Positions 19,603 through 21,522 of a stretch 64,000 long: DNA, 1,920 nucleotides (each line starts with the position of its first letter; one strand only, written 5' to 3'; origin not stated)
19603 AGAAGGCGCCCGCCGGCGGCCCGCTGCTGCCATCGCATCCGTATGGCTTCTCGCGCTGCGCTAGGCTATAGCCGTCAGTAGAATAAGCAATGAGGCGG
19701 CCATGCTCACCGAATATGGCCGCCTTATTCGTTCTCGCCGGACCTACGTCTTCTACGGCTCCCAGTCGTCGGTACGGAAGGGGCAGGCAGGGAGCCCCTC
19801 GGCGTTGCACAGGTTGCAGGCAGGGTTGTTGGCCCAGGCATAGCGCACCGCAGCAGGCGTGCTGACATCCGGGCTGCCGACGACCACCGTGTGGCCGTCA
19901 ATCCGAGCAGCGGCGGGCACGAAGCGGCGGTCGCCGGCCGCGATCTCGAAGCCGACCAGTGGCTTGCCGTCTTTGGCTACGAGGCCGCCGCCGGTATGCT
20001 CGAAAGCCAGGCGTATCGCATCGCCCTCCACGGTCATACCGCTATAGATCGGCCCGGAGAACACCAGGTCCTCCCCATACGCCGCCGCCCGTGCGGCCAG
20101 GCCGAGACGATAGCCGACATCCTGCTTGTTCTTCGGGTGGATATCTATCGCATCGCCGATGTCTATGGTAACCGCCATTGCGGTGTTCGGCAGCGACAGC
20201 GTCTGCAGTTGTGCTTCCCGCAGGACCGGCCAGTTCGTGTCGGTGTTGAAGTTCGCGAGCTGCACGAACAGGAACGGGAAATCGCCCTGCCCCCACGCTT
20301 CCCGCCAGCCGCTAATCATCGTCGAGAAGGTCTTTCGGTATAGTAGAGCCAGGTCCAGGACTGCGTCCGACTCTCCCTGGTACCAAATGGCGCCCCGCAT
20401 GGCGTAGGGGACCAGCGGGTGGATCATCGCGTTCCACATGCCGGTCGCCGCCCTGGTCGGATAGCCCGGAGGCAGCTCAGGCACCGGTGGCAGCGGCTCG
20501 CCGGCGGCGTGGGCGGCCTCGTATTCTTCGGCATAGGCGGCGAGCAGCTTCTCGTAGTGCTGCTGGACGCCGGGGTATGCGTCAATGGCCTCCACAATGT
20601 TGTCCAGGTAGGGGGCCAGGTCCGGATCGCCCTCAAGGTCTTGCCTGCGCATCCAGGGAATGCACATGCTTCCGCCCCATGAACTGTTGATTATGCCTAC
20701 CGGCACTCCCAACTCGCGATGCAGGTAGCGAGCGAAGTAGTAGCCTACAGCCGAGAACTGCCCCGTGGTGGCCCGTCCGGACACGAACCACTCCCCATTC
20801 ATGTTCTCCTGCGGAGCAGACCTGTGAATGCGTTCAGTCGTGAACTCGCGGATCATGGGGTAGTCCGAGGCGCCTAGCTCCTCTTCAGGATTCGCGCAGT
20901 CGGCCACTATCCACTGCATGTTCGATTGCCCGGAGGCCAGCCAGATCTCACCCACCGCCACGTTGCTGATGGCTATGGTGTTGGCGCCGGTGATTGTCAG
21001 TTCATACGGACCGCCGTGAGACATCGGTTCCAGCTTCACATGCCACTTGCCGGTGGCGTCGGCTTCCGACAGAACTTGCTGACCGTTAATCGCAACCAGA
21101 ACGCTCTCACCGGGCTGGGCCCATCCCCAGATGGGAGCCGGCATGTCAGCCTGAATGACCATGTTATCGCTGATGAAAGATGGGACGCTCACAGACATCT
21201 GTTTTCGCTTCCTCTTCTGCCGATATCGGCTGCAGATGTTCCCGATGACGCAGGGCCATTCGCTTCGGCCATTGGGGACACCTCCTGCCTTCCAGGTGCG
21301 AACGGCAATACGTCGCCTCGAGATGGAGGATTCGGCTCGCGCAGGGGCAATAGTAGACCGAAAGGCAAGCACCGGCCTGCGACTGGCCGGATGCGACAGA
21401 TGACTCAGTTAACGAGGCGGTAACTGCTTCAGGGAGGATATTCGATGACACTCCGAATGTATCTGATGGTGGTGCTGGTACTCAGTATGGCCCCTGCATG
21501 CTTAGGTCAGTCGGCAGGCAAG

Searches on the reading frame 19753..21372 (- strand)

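Call 5: search_protein_families(library=pfam, proteins=[window:19753-21372:-], max_evalue=0.001)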
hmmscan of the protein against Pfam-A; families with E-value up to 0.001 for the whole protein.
window:19753-21372:- (539 aa): 1 family
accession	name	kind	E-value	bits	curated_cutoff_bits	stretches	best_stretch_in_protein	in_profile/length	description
PF03629.24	SASA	-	7.3e-18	65.4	24.8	1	324-408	119-205/226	Carbohydrate esterase, sialic acid-specific acetylesterase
